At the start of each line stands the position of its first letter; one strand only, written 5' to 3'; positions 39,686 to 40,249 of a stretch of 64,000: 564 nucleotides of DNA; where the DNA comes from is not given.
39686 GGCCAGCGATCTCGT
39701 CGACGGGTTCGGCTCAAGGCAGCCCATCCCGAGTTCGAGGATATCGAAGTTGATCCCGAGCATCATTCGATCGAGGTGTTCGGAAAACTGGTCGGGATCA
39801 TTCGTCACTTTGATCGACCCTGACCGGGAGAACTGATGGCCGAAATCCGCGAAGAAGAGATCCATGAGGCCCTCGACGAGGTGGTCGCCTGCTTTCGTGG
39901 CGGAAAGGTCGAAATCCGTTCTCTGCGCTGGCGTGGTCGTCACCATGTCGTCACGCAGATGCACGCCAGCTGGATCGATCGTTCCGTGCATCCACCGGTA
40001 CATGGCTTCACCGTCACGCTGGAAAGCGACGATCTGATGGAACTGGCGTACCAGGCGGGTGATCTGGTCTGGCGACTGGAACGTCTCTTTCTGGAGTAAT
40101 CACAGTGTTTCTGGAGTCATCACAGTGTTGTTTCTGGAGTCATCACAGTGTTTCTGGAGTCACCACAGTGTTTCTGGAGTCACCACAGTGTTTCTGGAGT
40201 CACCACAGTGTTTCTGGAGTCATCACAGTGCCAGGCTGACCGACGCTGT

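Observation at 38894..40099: Compact SOS module: Cheo-box, small membrane peptide, lexA and a coupled 87-aa ORF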

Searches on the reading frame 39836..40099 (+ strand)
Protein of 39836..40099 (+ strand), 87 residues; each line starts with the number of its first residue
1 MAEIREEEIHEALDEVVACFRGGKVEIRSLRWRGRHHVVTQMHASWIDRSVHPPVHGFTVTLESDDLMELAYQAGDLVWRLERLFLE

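Call 6: search_protein_families(library=pfam, proteins=[window:39836-40099:+], max_evalue=0.01)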
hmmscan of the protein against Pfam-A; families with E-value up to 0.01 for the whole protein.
window:39836-40099:+ (87 aa): 0 families

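Call 9: find_homologous_proteins(query=window:39836-40096:+, max_evalue=0.01)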
Query window:39836-40096:+ (87 aa): 9 proteins with E <= 0.01 among 10 candidates.
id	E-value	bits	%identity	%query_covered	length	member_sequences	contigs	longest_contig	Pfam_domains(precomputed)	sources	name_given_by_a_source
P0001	2.7e-49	183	94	100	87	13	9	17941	-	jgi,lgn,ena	jgi:hypothetical protein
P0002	1.9e-48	180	93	100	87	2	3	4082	-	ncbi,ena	-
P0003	4.8e-42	160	84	100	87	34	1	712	-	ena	-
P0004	2.7e-40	154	78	100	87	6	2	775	-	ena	-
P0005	4.7e-40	153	80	98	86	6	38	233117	-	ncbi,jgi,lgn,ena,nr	ncbi:MAG: hypothetical protein OSB12_09085 [Planctomycetota bacterium]|jgi:hypothetical protein|nr:h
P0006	2.1e-34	135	70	100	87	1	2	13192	-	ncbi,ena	ncbi:MAG: hypothetical protein AAEJ04_02525 [Planctomycetota bacterium]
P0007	3.5e-27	112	63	95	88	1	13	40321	-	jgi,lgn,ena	-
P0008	3.1e-21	93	77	70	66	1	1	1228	-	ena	-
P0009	1.9e-20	91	80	62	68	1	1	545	-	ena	-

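Call 16: search_protein_families(library=ncbifam, proteins=[window:39836-40099:+], max_evalue=10)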
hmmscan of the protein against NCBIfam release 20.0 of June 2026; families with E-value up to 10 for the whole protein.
window:39836-40099:+ (87 aa): 1 family
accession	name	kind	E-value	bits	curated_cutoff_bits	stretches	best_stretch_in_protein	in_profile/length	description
NF010422.0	PRK13848.1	subfamily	0.034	14.7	127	1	3-42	43-82/98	conjugal transfer protein TraC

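Call 17: find_encoding_contigs(protein=P0005, flank=3000, max_places=4)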
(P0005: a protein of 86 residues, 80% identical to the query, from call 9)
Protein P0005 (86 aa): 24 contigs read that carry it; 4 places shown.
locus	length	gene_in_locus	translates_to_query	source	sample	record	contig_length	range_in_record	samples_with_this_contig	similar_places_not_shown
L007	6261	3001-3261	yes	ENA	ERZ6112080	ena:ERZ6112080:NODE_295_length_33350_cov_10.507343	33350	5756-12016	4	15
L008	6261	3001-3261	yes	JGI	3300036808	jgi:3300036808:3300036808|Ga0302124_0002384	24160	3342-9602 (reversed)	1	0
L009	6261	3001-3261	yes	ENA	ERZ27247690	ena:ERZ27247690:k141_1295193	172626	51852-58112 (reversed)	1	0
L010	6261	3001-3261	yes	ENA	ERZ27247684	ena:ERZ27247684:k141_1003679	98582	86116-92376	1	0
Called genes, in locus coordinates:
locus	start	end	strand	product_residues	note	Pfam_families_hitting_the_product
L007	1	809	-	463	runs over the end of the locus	PF01142:TruD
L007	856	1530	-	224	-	PF25087:GMPPB_C, PF14602:Hexapep_2 (faint), PF00132:Hexapep (weak)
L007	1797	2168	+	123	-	PF14489:QueF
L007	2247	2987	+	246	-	PF01022:HTH_5, PF01047:MarR (weak), PF01726:LexA_DNA_bind, PF09339:HTH_IclR, PF12802:MarR_2, PF12840:HTH_20, PF13412:HTH_24 (weak), PF00717:Peptidase_S24, +2 more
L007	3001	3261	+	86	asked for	-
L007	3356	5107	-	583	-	PF13646:HEAT_2 (weak), PF13768:VWA_3 (weak)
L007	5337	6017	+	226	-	-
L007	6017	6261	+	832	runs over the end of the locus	PF02771:Acyl-CoA_dh_N, PF02770:Acyl-CoA_dh_M, PF00441:Acyl-CoA_dh_1, PF09317:ACDH_C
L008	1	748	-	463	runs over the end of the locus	PF01142:TruD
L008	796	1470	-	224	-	PF25087:GMPPB_C, PF00132:Hexapep (faint), PF14602:Hexapep_2 (faint)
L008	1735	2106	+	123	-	PF14489:QueF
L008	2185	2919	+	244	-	PF01022:HTH_5, PF01726:LexA_DNA_bind, PF12802:MarR_2 (weak), PF12840:HTH_20 (weak), PF13412:HTH_24, PF25212:HVO_A0114 (weak), PF09339:HTH_IclR, PF00717:Peptidase_S24, +2 more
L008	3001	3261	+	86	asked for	-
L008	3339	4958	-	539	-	PF13646:HEAT_2 (weak), PF13768:VWA_3 (weak)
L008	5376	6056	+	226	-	-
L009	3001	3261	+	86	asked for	-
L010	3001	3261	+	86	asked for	-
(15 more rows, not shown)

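Call 18: find_encoding_contigs(protein=P0007, flank=3000, max_places=3)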
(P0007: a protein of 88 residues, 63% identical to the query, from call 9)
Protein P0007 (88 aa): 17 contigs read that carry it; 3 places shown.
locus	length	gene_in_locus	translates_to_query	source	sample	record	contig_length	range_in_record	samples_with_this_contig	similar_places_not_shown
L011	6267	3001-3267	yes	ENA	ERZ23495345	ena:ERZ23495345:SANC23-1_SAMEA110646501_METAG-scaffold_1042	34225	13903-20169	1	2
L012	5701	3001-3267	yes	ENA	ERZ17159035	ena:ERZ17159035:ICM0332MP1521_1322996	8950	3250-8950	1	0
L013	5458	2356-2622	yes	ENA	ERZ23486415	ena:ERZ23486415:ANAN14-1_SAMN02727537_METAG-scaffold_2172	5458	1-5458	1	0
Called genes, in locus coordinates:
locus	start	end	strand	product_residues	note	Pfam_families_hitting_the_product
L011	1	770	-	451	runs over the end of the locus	PF01142:TruD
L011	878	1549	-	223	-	PF25084:LbH_EIF2B (faint), PF25087:GMPPB_C, PF00132:Hexapep (weak)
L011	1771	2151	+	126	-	PF14489:QueF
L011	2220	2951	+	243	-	-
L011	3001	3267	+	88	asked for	-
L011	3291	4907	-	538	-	PF13646:HEAT_2 (faint)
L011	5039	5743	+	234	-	-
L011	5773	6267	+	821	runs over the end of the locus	PF02771:Acyl-CoA_dh_N, PF02770:Acyl-CoA_dh_M, PF00441:Acyl-CoA_dh_1, PF09317:ACDH_C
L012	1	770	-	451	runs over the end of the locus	PF01142:TruD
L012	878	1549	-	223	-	PF25084:LbH_EIF2B (faint), PF25087:GMPPB_C, PF00132:Hexapep (weak)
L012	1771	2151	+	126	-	PF14489:QueF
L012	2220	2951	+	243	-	-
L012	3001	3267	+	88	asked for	-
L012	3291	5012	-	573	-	PF13646:HEAT_2 (faint)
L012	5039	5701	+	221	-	?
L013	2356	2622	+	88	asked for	-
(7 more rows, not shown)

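Call 19: find_encoding_contigs(protein=P0006, flank=3000, max_places=2)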
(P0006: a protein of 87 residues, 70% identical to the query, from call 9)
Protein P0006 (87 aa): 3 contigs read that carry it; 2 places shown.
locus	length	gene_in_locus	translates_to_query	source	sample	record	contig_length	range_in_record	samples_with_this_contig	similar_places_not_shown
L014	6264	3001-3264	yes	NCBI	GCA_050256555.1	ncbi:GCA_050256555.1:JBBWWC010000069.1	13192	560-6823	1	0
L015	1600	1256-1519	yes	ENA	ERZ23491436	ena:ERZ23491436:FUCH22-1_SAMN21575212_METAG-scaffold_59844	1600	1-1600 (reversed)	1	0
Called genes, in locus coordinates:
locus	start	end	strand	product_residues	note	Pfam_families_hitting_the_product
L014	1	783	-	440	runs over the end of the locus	PF01142:TruD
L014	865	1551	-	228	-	PF00132:Hexapep (faint)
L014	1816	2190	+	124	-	PF14489:QueF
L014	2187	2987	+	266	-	PF01047:MarR (weak), PF01726:LexA_DNA_bind, PF12802:MarR_2 (weak), PF12840:HTH_20 (weak), PF09339:HTH_IclR, PF13412:HTH_24 (weak), PF00717:Peptidase_S24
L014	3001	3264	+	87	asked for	-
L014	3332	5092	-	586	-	PF13646:HEAT_2 (weak), PF13768:VWA_3 (weak)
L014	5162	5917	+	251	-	-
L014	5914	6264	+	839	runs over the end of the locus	PF02771:Acyl-CoA_dh_N, PF02770:Acyl-CoA_dh_M, PF00441:Acyl-CoA_dh_1, PF09317:ACDH_C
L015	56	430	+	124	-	PF14489:QueF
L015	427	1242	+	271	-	PF01047:MarR (weak), PF01726:LexA_DNA_bind, PF12802:MarR_2 (weak), PF12840:HTH_20 (weak), PF13412:HTH_24 (weak), PF09339:HTH_IclR, PF00717:Peptidase_S24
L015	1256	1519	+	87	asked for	-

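Call 42: predict_structure(alignment_id=A2)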
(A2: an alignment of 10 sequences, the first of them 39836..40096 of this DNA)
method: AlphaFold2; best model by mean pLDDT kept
length: 87 residues; sequences in the alignment: 10
mean_pLDDT: 80.7   pTM: 0.68
mean pLDDT of the five models: 80.7, 72.7, 66.4, 64.5, 63.1
residues with pLDDT >= 90: 21; 70-90: 45; 50-70: 19; < 50: 2
segments of 3 or more residues with pLDDT < 50: none
pLDDT, mean of each block of 10 residues (from residue 1): 61 85 87 91 90 88 89 70 58
secondary structure, 60 per line:
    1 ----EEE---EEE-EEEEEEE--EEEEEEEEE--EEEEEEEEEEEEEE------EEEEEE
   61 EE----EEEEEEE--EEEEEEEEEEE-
elements in order: E5-7 E11-13 E15-21 E24-32 E35-48 E55-62 E67-73 E76-86

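Call 59: search_protein_representatives(alignment_id=A5)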
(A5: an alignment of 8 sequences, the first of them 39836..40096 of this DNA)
Query: 8 sequences, 87 profile positions. Proteins with E-value up to 0.001 (for the whole library): 178; up to 1e-10: 14; up to 1e-30: 1. The best 150 are listed.
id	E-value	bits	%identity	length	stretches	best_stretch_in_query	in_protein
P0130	4.7e-32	126.2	-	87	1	1-87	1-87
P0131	2.5e-28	114.2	-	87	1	3-86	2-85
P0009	2.0e-25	104.9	-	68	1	22-74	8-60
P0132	9.1e-18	80.4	-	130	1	23-87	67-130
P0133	4.5e-14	68.5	-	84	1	7-85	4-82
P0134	6.9e-14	67.9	-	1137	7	10-62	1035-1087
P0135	1.0e-13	67.4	-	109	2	8-85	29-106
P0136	3.5e-13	65.7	-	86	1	4-86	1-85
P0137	5.7e-13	65.0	-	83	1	5-86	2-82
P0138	8.5e-13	64.5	-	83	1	5-85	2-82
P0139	1.0e-11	60.9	-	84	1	8-82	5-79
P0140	1.1e-11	60.9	-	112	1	7-86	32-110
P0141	1.3e-11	60.6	-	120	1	5-87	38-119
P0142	9.7e-11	57.9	-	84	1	6-86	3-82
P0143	1.1e-10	57.7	-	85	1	6-85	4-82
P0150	9.3e-10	54.7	-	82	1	7-87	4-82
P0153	1.9e-09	53.7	-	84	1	11-87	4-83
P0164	1.9e-08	50.5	-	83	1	8-86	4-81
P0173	9.4e-08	48.3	-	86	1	5-86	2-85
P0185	9.3e-07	45.1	-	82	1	8-85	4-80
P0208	7.2e-06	42.2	-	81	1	10-80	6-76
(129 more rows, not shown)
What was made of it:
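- On DUF6504 (PF20114): A profile of the window clade retrieves 178 representatives at E of 1e-3 or better, almost all 80-90 aa (call 59).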

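Call 62: search_protein_families(library=pfam, alignment_id=A7, max_evalue=0.01)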
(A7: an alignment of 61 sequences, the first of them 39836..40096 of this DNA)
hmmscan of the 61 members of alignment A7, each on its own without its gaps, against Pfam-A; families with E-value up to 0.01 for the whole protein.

A. member 1, window:39836-40096:+ (87 aa): 0 families

B. families by the number of members that match (of 61 scanned): 1 family
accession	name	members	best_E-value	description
PF20114.4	DUF6504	44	8.7e-09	Domain of unknown function (DUF6504)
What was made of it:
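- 39836..40099 (+): 87-aa ORF, a divergent DUF6504-family protein and a conserved downstream partner of lexA in this clade. The clade profile finds 178 representatives (call 59), and 44 of 61 scanned hit PF20114 (call 62).
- On DUF6504 (PF20114): The window ORF gives no Pfam hit at E of 0.01 or better (calls 6, 62). 44 of the 61 members of alignment A7 (60 of those representatives plus the window ORF) match PF20114, best E=8.7e-9 (call 62).
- Calls 59 and 62 establish family membership.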

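Call 63: search_solved_structures(query=A7, max_evalue=1)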
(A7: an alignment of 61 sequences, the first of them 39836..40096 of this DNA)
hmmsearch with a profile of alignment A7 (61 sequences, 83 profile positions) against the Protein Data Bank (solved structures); distinct sequences matched with E-value up to 1: 4.
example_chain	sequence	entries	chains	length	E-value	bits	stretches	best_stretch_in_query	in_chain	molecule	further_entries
6htn_A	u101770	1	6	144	0.075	16.4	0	40-71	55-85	Fucose-binding lectin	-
4lb5_A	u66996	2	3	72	0.62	13.4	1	27-78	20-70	Protein kinase containing Z-DNA binding domains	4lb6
5j6x_A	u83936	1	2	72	0.85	13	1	27-77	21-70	Z-DNA binding protein kinase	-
4cj2_C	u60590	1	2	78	0.85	13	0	21-54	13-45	AFFITIN H4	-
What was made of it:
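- Tried and rejected: A PDB sequence-profile search gave nothing (call 63).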

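Call 66: find_homologous_proteins(query=A7, max_evalue=0.001)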
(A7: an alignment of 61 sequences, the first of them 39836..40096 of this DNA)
Query A7 (61 sequences) (87 aa, profile of the alignment): 35 proteins with E <= 0.001 among 261 candidates.
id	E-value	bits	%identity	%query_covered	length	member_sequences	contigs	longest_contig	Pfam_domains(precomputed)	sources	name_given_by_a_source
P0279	8.3e-26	108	23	100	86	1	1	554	-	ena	-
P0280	2.3e-25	106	23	100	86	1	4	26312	-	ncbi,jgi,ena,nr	ncbi:MAG TPA: hypothetical protein VM141_09235 [Planctomycetota bacterium]|nr:hypothetical protein [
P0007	2.6e-25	106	63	95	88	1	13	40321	-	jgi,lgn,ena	-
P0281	3.5e-25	106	27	97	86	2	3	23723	-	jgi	-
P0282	4.3e-25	105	25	97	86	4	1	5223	-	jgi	-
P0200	6.0e-25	105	26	93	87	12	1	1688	-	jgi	jgi:hypothetical protein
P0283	1.7e-24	103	23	100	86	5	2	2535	-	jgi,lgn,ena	-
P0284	1.9e-24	103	26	97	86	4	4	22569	-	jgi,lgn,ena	-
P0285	2.4e-24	103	24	97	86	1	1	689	-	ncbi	-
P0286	4.0e-24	102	25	84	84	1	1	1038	-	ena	-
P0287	5.4e-24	102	26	89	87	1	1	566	-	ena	-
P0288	5.5e-24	102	24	97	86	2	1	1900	-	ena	-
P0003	7.4e-24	101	84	100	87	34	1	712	-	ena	-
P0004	1.8e-23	100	78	100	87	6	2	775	-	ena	-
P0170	2.7e-23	100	23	86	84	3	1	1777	-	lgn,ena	-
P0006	3.3e-23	99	70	100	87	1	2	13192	-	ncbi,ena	ncbi:MAG: hypothetical protein AAEJ04_02525 [Planctomycetota bacterium]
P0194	2.0e-22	97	27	80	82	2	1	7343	PF20114.5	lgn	-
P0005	1.8e-21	94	80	98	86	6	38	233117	-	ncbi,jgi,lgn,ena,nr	ncbi:MAG: hypothetical protein OSB12_09085 [Planctomycetota bacterium]|jgi:hypothetical protein|nr:h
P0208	9.4e-21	91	29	92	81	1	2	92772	PF20114.5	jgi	jgi:hypothetical protein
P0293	1.8e-20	91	31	89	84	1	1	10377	-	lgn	-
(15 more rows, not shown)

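Call 67: find_encoding_contigs(protein=P0280, flank=4000, max_places=2)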
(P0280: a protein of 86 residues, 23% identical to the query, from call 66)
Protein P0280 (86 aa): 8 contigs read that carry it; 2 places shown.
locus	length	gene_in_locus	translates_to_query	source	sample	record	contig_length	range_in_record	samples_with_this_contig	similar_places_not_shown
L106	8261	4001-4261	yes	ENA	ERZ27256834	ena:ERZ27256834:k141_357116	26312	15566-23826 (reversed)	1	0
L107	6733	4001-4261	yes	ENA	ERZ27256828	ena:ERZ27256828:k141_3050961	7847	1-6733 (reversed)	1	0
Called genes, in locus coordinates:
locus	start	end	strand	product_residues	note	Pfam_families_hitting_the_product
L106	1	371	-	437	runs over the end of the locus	PF02055:Glyco_hydro_30, PF02057:Glyco_hydro_59 (weak)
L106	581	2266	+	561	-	PF13249:SQHop_cyclase_N (faint), PF13243:SQHop_cyclase_C (weak)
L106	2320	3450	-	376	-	PF01408:GFO_IDH_MocA, PF22685:Gal80p_C-like (weak), PF02894:GFO_IDH_MocA_C, PF22725:GFO_IDH_MocA_C3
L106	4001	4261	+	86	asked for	-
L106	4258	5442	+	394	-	PF00817:IMS, PF21999:IMS_HHH_1, PF11799:IMS_C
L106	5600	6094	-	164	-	PF02915:Rubrerythrin (faint)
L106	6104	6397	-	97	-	PF00210:Ferritin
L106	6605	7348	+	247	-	PF02985:HEAT (faint), PF13646:HEAT_2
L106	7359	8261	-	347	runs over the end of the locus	PF02547:Queuosine_synth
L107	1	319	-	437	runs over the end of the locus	PF02055:Glyco_hydro_30, PF02057:Glyco_hydro_59 (faint)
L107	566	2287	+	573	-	PF13249:SQHop_cyclase_N (faint), PF13243:SQHop_cyclase_C (weak)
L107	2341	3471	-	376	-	PF01408:GFO_IDH_MocA, PF22685:Gal80p_C-like (weak), PF02894:GFO_IDH_MocA_C, PF22725:GFO_IDH_MocA_C3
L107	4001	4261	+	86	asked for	-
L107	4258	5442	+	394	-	PF00817:IMS, PF21999:IMS_HHH_1, PF11799:IMS_C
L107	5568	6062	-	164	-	PF02915:Rubrerythrin (faint)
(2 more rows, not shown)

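Call 68: find_encoding_contigs(protein=P0208, flank=4000, max_places=2)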
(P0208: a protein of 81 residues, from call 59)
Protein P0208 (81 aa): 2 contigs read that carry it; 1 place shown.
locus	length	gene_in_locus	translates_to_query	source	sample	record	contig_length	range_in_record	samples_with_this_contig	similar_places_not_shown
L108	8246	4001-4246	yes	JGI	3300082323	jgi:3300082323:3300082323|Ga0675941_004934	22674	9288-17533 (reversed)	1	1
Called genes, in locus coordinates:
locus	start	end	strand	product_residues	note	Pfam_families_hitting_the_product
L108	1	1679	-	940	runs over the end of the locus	PF08471:Ribonuc_red_2_N, PF00317:Ribonuc_red_lgN (weak), PF02867:Ribonuc_red_lgC, PF12637:TSCPD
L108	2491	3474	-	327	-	PF00005:ABC_tran, PF13304:AAA_21 (weak), PF08352:oligo_HPY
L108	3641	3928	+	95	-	-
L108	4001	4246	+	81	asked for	PF20114:DUF6504 (faint)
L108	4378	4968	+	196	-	PF00672:HAMP (weak)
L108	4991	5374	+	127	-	-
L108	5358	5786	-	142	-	PF13470:PIN_3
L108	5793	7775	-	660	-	PF05448:AXE1 (weak), PF01738:DLH (faint), PF22244:GCE_fung (faint)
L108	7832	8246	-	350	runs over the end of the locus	-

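Call 69: find_encoding_contigs(protein=P0284, flank=4000, max_places=2)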
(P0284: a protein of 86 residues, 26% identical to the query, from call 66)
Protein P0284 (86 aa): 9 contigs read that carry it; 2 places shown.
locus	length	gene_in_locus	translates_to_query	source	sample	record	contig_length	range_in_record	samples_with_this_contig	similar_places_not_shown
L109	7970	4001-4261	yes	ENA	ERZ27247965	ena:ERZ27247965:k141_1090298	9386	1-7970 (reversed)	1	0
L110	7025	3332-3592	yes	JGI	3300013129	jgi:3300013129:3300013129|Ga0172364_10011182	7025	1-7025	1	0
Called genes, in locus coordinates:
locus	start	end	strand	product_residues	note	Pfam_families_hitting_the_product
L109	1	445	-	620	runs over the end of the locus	?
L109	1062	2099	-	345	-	PF00586:AIRS, PF02769:AIRS_C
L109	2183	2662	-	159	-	PF01809:YidD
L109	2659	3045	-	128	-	PF00825:Ribonuclease_P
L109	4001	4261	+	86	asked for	-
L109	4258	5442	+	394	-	PF00817:IMS, PF11798:IMS_HHH (weak), PF21999:IMS_HHH_1, PF11799:IMS_C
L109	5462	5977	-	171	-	PF10882:bPH_5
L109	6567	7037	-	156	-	-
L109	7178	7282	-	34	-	-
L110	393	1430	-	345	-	PF00586:AIRS, PF02769:AIRS_C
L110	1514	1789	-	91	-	PF01809:YidD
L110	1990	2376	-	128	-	PF00825:Ribonuclease_P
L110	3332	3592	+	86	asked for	-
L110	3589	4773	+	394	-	PF00817:IMS, PF11798:IMS_HHH (weak), PF21999:IMS_HHH_1, PF11799:IMS_C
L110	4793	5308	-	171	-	PF10882:bPH_5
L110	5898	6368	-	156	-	-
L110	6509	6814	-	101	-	-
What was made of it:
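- The DUF6504 gene overlaps the start of an IMS polymerase gene in L106-L110 (calls 67, 69).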

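Call 73: list_cluster_members(proteins=[P0133, P0137, P0138, P0143, P0150, P0153, P0164, P0173, P0185, P0134])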
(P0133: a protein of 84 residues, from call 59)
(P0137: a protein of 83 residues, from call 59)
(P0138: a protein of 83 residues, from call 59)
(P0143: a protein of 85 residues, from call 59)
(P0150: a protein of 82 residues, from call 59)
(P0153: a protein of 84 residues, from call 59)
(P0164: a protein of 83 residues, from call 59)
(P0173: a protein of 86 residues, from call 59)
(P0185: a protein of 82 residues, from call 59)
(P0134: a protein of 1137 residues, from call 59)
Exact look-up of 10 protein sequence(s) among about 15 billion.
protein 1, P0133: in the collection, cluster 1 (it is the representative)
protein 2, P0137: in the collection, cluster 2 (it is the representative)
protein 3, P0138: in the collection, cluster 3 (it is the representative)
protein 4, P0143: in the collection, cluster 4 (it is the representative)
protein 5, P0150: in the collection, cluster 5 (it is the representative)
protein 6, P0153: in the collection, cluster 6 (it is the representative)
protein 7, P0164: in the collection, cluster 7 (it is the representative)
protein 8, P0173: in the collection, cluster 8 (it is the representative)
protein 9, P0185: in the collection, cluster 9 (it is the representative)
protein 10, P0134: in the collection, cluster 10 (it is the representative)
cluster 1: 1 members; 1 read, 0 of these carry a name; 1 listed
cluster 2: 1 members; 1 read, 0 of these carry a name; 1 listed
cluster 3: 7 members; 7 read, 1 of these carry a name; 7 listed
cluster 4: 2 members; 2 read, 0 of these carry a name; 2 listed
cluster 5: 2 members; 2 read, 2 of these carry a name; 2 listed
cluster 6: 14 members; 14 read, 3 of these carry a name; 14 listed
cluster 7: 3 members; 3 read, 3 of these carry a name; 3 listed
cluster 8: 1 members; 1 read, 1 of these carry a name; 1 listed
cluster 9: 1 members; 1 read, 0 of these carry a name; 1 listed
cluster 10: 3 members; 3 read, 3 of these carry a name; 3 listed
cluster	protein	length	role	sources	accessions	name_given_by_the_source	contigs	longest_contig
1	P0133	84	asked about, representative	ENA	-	-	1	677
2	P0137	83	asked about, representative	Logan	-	-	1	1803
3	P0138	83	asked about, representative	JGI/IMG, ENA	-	-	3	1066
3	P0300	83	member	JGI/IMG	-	hypothetical protein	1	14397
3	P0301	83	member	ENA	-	-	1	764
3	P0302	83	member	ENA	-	-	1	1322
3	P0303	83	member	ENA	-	-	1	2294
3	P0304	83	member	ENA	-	-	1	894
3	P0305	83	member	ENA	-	-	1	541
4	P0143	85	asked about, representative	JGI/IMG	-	-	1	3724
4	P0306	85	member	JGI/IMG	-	-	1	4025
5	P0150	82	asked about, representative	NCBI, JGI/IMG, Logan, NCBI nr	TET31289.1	MAG: hypothetical protein E3J72_22810 [Planctomycetota bacterium]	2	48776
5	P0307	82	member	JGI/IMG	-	hypothetical protein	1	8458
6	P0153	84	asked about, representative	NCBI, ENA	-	-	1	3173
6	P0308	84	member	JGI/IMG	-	hypothetical protein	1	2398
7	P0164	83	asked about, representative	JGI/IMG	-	hypothetical protein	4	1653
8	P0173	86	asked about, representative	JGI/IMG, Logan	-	hypothetical protein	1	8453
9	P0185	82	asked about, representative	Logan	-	-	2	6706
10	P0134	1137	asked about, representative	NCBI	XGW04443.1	hypothetical protein V3C99_015544 [Haemonchus contortus]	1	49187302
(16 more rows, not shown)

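Call 75: find_encoding_contigs(protein=P0293, flank=4000, max_places=2)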
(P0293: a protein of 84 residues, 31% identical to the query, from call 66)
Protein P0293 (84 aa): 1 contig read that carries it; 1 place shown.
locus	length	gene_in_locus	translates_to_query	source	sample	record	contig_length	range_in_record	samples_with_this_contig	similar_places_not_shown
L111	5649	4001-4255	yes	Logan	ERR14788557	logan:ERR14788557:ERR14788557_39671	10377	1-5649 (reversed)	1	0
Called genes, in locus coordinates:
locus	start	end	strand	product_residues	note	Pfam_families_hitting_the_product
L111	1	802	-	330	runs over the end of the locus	PF08666:SAF (faint), PF16976:RcpC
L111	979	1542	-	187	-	PF01478:Peptidase_A24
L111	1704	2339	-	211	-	-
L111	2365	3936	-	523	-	PF04015:DUF362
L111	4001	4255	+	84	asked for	-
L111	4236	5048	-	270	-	PF00977:His_biosynth, PF05690:ThiG (faint), PF03060:NMO (faint), PF01207:Dus (faint)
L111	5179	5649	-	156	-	?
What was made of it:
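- Two DUF6504 relatives (L108, L111) are not next to SOS genes (calls 68, 75).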
